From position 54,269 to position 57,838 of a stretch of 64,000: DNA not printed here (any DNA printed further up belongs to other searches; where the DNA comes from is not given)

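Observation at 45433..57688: Multi-radical-SAM-domain fusion proteins (2 and 3 complete radical SAM domains per polypeptide)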

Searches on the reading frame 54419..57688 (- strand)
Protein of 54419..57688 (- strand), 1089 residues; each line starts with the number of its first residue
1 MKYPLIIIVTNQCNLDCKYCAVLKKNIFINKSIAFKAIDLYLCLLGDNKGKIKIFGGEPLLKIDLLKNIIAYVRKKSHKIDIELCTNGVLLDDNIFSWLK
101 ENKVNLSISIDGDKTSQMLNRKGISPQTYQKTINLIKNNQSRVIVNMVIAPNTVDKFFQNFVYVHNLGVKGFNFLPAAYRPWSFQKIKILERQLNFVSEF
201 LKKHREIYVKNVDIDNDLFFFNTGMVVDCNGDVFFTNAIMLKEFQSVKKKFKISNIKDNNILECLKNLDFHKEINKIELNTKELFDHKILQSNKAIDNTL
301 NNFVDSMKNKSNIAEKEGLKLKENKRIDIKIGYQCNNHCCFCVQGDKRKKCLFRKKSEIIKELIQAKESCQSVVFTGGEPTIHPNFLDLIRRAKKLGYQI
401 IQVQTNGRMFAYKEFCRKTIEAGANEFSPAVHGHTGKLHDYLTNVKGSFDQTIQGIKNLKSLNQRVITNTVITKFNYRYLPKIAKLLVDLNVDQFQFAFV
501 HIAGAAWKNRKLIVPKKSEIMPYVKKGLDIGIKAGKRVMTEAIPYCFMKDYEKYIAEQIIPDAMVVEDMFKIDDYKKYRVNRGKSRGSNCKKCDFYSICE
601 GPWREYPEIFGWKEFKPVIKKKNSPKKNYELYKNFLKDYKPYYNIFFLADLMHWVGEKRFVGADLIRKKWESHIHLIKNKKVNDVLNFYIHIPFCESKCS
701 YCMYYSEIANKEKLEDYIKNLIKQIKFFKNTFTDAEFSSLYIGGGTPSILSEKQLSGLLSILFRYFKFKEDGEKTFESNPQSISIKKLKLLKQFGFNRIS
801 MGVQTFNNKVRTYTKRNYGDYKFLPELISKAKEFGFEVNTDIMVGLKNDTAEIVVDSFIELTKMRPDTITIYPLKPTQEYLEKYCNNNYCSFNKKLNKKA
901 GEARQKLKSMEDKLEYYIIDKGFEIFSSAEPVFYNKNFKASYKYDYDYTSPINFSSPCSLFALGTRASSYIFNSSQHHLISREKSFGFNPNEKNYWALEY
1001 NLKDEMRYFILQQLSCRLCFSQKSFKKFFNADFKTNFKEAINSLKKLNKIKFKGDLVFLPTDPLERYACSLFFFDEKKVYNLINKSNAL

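Call 4: search_protein_families(library=pfam, proteins=[window:54419-57688:-], max_evalue=0.01)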
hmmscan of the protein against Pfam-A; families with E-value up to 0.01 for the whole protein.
window:54419-57688:- (1089 aa): 2 families
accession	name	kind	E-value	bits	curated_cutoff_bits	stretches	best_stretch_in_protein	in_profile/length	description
PF04055.27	Radical_SAM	-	1e-62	211.6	29.5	3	330-487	2-166/166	Radical SAM superfamily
PF13353.11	Fer4_12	-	4.2e-11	43.7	22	1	10-112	12-115/137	4Fe-4S single cluster domain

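Call 5: search_protein_families(library=ncbifam, proteins=[window:54419-57688:-], max_evalue=0.01)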
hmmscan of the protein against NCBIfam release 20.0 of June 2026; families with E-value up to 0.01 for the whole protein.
window:54419-57688:- (1089 aa): 94 families (the best 25 are shown)
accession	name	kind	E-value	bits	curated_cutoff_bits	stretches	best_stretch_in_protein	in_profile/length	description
NF038332.1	rSAM_rare_HxsC4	exception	1.3e-49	169.2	500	1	322-618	11-335/335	radical SAM protein HxsC4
TIGR03977.1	rSAM_pair_HxsC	equivalog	1.3e-47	162.1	267.9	2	333-562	33-267/292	His-Xaa-Ser system radical SAM maturase HxsC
TIGR04107.1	rSAM_HutW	equivalog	1.8e-44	152.2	400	1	657-913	15-270/419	heme anaerobic degradation radical SAM methyltransferase ChuW/HutW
TIGR03994.1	rSAM_HemZ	equivalog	7.7e-43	147.1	321.4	1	665-936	64-337/401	coproporphyrinogen dehydrogenase HemZ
NF006067.1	PRK08208.1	equivalog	7.7e-42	143.7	380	1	677-875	27-228/427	STM4012 family radical SAM protein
NF006064.0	PRK08207.2-2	equivalog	5.6e-41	141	504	1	685-941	144-402/465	coproporphyrinogen III oxidase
TIGR00539.1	hemN_rel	equivalog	9.9e-39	133.5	205.4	1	688-874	3-189/361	radical SAM family heme chaperone HemW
TIGR00538.1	hemN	equivalog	1.9e-38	132.4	324.95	1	676-1049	40-410/454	oxygen-independent coproporphyrinogen III oxidase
TIGR02666.1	moaA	equivalog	2.8e-38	131.7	284.05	3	7-162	14-177/336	GTP 3',8-cyclase MoaA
NF047865.1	rSAM_PapB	equivalog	1.6e-37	129.5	340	2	5-206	5-219/330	PapB family radical SAM/SPASM ranthipeptide maturase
TIGR04053.2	TIGR04053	equivalog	9.4e-33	113.9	395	2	337-524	23-210/366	TIGR04053 family radical SAM/SPASM domain-containing protein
TIGR03978.1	rSAM_paired_1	equivalog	1.6e-30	106.3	370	1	6-156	86-244/466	His-Xaa-Ser system radical SAM maturase HxsB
TIGR02668.1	moaA_archaeal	equivalog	2.2e-30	105.7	325.25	3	327-504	12-190/303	GTP 3',8-cyclase MoaA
NF006385.0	PRK08629.1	equivalog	9.9e-30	103.7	355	1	683-878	50-240/439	coproporphyrinogen III oxidase family protein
TIGR04545.1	rSAM_ahbD_hemeb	equivalog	8.1e-29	101.1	500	2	331-504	6-179/339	heme b synthase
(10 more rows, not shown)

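Call 9: find_homologous_proteins(query=window:54419-57688:-, max_evalue=1e-10)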
Query window:54419-57688:- (1089 aa): 149 proteins with E <= 1e-10 among 8000 candidates; the best 120 are listed.
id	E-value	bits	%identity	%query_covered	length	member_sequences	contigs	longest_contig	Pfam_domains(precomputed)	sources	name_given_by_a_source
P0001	0.0e+0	2486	100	100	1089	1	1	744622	PF04055.28,PF13353.12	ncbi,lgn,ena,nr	ncbi:radical SAM protein [Patescibacteria group bacterium]|nr:radical SAM protein [Patescibacteria g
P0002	0.0e+0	2132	85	100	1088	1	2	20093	PF04055.28,PF13353.12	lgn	-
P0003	0.0e+0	1871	74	100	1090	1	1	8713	PF04055.28,PF13353.12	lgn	-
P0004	5.0e-285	967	67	58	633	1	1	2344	PF04055.28,PF13353.12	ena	-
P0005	3.7e-274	931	65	57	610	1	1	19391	PF04055.28,PF13353.12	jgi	jgi:MoaA/NifB/PqqE/SkfB family radical SAM enzyme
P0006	7.6e-274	930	66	57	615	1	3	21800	PF04055.28,PF13353.12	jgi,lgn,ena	-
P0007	1.4e-269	916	65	57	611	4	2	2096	PF04055.28,PF13353.12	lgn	-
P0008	7.7e-261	887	62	57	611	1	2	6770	PF04055.28,PF13353.12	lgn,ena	-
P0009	6.3e-260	884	62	57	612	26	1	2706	PF04055.28,PF13353.12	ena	-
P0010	5.5e-254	864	51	69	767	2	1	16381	PF04055.28,PF13353.12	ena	-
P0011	1.3e-252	859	52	70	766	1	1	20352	PF04055.28,PF13353.12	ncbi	-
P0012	1.7e-241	823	57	57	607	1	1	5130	PF04055.28,PF13353.12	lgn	-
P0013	7.2e-236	804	49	69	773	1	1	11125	PF04055.28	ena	-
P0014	2.2e-215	736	52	57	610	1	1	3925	PF04055.28,PF13353.12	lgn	-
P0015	2.8e-210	719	53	57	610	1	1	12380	PF04055.28,PF13353.12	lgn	-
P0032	1.0e-147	512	43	56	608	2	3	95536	PF04055.28,PF13353.12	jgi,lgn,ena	-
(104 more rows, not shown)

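Call 21: find_encoding_contigs(protein=P0002, flank=10000, max_places=3)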
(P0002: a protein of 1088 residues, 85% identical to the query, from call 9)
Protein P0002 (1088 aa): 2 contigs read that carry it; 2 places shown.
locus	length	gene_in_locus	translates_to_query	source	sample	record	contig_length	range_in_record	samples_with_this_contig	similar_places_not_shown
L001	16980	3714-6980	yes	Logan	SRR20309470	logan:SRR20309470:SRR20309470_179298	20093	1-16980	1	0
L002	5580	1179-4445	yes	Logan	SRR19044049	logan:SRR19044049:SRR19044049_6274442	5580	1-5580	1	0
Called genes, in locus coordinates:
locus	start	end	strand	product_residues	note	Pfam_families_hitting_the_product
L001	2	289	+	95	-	?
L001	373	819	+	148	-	PF27806:HxsD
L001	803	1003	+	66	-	-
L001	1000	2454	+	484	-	PF13353:Fer4_12, PF04055:Radical_SAM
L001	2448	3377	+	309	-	PF13624:SurA_N_3 (weak)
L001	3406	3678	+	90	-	-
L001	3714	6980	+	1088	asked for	PF04055:Radical_SAM, PF13353:Fer4_12 (faint), PF04055:Radical_SAM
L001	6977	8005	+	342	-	PF01136:Peptidase_U32 (faint)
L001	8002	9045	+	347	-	PF04055:Radical_SAM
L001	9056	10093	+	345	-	PF04055:Radical_SAM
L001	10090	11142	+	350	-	PF04055:Radical_SAM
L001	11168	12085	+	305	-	-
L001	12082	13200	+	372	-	PF00155:Aminotran_1_2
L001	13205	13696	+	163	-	PF01862:PvlArgDC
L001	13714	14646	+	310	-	PF04055:Radical_SAM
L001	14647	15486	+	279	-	PF04055:Radical_SAM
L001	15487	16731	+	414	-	PF00266:Aminotran_5, PF00155:Aminotran_1_2 (weak), PF01212:Beta_elim_lyase (faint)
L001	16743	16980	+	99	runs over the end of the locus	-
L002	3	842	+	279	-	?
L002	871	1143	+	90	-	-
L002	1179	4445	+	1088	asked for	PF04055:Radical_SAM, PF13353:Fer4_12 (faint), PF04055:Radical_SAM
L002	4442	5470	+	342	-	PF01136:Peptidase_U32 (faint)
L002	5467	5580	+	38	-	?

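Call 22: find_encoding_contigs(protein=P0003, flank=10000, max_places=3)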
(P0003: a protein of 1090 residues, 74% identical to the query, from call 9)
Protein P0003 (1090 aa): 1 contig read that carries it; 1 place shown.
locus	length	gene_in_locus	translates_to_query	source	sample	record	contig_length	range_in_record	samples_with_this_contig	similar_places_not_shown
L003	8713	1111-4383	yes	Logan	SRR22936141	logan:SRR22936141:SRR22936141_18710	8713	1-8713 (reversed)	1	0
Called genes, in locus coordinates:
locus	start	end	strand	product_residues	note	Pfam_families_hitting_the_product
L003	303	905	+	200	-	PF13521:AAA_28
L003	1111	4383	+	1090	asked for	PF04055:Radical_SAM, PF13353:Fer4_12 (faint), PF04055:Radical_SAM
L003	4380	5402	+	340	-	PF01136:Peptidase_U32 (weak)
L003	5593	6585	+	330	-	PF04055:Radical_SAM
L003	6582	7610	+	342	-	PF04055:Radical_SAM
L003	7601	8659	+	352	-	PF04055:Radical_SAM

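Call 36: find_encoding_contigs(protein=P0011, flank=10000, max_places=2)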
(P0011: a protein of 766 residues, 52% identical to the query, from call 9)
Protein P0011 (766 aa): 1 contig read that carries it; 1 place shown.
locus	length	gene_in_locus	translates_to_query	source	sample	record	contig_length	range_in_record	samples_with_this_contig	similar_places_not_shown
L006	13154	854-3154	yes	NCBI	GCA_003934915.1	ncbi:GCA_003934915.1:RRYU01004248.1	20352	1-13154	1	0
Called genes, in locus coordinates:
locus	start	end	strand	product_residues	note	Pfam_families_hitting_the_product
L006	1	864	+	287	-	?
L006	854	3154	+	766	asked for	PF04055:Radical_SAM, PF13353:Fer4_12 (faint), PF04055:Radical_SAM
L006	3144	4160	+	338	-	PF04055:Radical_SAM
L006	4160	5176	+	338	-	PF04055:Radical_SAM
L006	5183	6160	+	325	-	PF01136:Peptidase_U32 (faint)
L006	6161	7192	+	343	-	PF04055:Radical_SAM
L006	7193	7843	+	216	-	PF04055:Radical_SAM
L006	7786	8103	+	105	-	-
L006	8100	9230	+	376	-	PF00155:Aminotran_1_2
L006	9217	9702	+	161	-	PF01862:PvlArgDC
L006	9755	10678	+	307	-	PF04055:Radical_SAM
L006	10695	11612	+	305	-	PF04055:Radical_SAM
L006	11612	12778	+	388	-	-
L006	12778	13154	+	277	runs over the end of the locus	PF04055:Radical_SAM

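Call 45: search_protein_families(library=padloc, proteins=[window:54419-57688:-], max_evalue=0.01)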
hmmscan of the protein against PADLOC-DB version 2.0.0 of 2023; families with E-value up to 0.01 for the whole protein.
window:54419-57688:- (1089 aa): 2 families
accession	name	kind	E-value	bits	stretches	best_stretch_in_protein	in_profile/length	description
PDLC02903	pVip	-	1.1e-26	91.8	2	8-234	5-221/257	Viperins not associated with kinases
PDLC02904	pVip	-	1.2e-26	91.9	3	331-496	9-171/262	Viperins associated with kinases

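Call 47: find_encoding_contigs(protein=P0032, flank=8000, max_places=1)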
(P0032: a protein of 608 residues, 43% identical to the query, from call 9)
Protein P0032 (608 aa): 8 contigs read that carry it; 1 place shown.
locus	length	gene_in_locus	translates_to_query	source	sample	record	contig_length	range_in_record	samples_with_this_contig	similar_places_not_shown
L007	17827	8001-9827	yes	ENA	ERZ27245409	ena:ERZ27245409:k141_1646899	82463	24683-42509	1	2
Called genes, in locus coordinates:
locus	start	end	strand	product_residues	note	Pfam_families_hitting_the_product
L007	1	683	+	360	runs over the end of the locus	-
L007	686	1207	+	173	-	PF07963:N_methyl (weak)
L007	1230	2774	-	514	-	PF20154:LNT_N (weak), PF00795:CN_hydrolase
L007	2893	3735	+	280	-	-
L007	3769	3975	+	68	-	-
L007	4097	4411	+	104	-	-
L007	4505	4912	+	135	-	PF27806:HxsD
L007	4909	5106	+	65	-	-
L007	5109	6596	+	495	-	PF04055:Radical_SAM, PF13353:Fer4_12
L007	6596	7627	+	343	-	-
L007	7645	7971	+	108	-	-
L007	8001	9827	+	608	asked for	PF04055:Radical_SAM, PF13353:Fer4_12 (faint), PF04055:Radical_SAM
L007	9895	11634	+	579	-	PF02310:B12-binding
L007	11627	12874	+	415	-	PF04055:Radical_SAM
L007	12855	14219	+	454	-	PF04055:Radical_SAM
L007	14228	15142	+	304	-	PF04055:Radical_SAM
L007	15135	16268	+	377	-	PF04055:Radical_SAM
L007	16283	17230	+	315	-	PF04055:Radical_SAM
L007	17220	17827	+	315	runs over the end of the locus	PF04055:Radical_SAM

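Call 49: predict_structure(alignment_id=A1)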
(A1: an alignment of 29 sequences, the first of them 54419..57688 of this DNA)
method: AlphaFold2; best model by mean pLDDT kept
length: 1089 residues; sequences in the alignment: 29
mean_pLDDT: 86.8   pTM: 0.51
mean pLDDT of the five models: 86.8, 86.5, 85.3, 83.8, 79.1
residues with pLDDT >= 90: 577; 70-90: 428; 50-70: 58; < 50: 26
segments of 3 or more residues with pLDDT < 50: 310-323, 927-929, 948-952
pLDDT, mean of each block of 10 residues (from residue 1): 83 92 92 96 85 93 96 91 94 91 93 92 90 83 88 91 84 92 91 84 81 83 91 93 91 92 88 89 91 91 76 32 72 92 86 94 90 92 97 89 94 97 94 97 95 97 92 97 97 93 91 92 95 85 86 78 83 87 86 80 90 81 78 87 75 83 94 90 86 77 67 90 95 91 89 96 95 90 93 95 84 68 90 93 86 94 92 78 82 83 90 86 51 83 58 68 88 88 68 88 89 75 88 93 95 90 88 89 73
secondary structure, 60 per line:
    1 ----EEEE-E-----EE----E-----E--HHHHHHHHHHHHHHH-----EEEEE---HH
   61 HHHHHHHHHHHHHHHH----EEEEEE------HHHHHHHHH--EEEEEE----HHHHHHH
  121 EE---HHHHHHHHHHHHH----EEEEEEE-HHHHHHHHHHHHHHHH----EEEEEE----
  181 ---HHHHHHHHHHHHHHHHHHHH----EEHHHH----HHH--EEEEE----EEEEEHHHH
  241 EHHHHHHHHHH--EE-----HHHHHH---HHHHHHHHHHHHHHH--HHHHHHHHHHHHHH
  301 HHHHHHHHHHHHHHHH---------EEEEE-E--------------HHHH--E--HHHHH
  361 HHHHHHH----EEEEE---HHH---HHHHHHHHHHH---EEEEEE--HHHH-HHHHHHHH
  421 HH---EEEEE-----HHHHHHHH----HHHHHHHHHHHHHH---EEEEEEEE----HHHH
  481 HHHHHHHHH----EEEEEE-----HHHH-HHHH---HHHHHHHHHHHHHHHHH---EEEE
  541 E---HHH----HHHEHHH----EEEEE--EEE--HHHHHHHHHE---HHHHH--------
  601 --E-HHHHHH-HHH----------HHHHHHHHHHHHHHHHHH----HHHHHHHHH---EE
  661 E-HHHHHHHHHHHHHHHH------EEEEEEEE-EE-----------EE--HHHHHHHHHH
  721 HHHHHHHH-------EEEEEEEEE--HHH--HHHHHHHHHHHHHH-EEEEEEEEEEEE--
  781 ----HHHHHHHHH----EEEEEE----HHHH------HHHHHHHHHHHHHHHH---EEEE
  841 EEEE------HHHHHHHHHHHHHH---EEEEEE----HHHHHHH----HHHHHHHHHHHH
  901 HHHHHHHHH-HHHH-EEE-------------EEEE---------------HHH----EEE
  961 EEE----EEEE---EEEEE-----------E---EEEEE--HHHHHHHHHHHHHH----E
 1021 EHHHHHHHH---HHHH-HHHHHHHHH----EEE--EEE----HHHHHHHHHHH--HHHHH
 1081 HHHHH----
elements in order (helices of 4 or more, strands of 3 or more residues): E5-8 H31-45 E51-55 H59-76 E81-86 H93-101 E104-109 H114-120 H126-138 E143-149 H151-166 E171-176 H184-203 H210-213 E223-227 E232-236 H237-240 H242-251 H261-266 H270-284 H287-316 E326-330 H347-350 H356-367 E372-376 H386-396 E400-405 H408-411 H413-422 E426-430 H436-443 H448-461 E465-472 H477-489 E494-499 H505-508 H510-513 H517-533 E537-541 E563-567 E570-572 H575-583 H588-592 H605-610 H625-642 H647-655 E659-661 H663-678 E685-692 H711-728 E736-744 H752-765 E767-778 H785-793 E798-803 H808-811 H818-833 E837-844 H851-864 E868-873 H878-884 H889-909 H911-914 E916-918 E932-935 E958-963 E968-971 E975-979 E995-999 H1002-1015 H1022-1029 H1033-1036 H1038-1046 E1051-1053 E1056-1058 H1063-1073 H1076-1085

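Call 52: fold_search(model_id=the predicted structure, library=pdb)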
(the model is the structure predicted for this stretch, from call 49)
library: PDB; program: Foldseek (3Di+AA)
matches with E <= 10: 1879; with E <= 0.001: 215
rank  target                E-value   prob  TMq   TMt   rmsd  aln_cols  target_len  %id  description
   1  1olt                  1.5e-21  1.00  0.29  0.67   5.5       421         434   21  Coproporphyrinogen III oxidase (HemN) from Escherichia coli is a Radical SAM enzyme. (released 2003-12-04)
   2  5wgg_A                2.9e-13  1.00  0.21  0.49   4.5       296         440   23  Structural Insights into Thioether Bond Formation in the Biosynthesis of Sactipeptides (released 2017-07-26)
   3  5why_B                7.6e-13  1.00  0.21  0.50   4.5       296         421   23  Structural Insights into Thioether Bond Formation in the Biosynthesis of Sactipeptides (released 2017-07-26)
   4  4k36_B                3.6e-12  1.00  0.22  0.61   4.4       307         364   21  His6 tagged anSMEcpe with bound AdoMet (released 2013-05-08)
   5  5why_A                4.0e-12  1.00  0.21  0.51   4.5       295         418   24  Structural Insights into Thioether Bond Formation in the Biosynthesis of Sactipeptides (released 2017-07-26)
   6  4k39_A                7.3e-12  1.00  0.22  0.62   4.4       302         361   21  Native anSMEcpe with bound AdoMet and Cp18Cys peptide (released 2013-05-08)
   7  4k37_B                7.3e-12  1.00  0.24  0.66   5.3       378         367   17  Native anSMEcpe with bound AdoMet (released 2013-05-08)
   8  4k39_B                1.2e-11  1.00  0.22  0.62   4.5       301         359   21  Native anSMEcpe with bound AdoMet and Cp18Cys peptide (released 2013-05-08)
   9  4k36_A                2.0e-11  1.00  0.24  0.63   5.8       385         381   18  His6 tagged anSMEcpe with bound AdoMet (released 2013-05-08)
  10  4k38_B                2.2e-11  1.00  0.22  0.62   4.5       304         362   22  Native anSMEcpe with bound AdoMet and Kp18Cys peptide (released 2013-05-08)
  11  4k38_A                2.3e-11  1.00  0.22  0.60   4.4       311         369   20  Native anSMEcpe with bound AdoMet and Kp18Cys peptide (released 2013-05-08)
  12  4k37_A                4.1e-11  1.00  0.22  0.61   4.5       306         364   20  Native anSMEcpe with bound AdoMet (released 2013-05-08)
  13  7vob                  2.0e-10  1.00  0.17  0.54   2.6       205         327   22  The crystal structure of a Radical SAM Enzyme BlsE involved in the Biosynthesis of Blasticidin S (released 2022-05-04)
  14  5v1s_A                2.6e-10  1.00  0.22  0.51  10.7       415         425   17  Crystal structure of Streptococcus suis SuiB bound to S-adenosylmethionine (released 2017-08-30)
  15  6efn                  3.0e-10  1.00  0.18  0.49  10.9       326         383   18  Structure of a RiPP maturase, SkfB (released 2018-10-24)
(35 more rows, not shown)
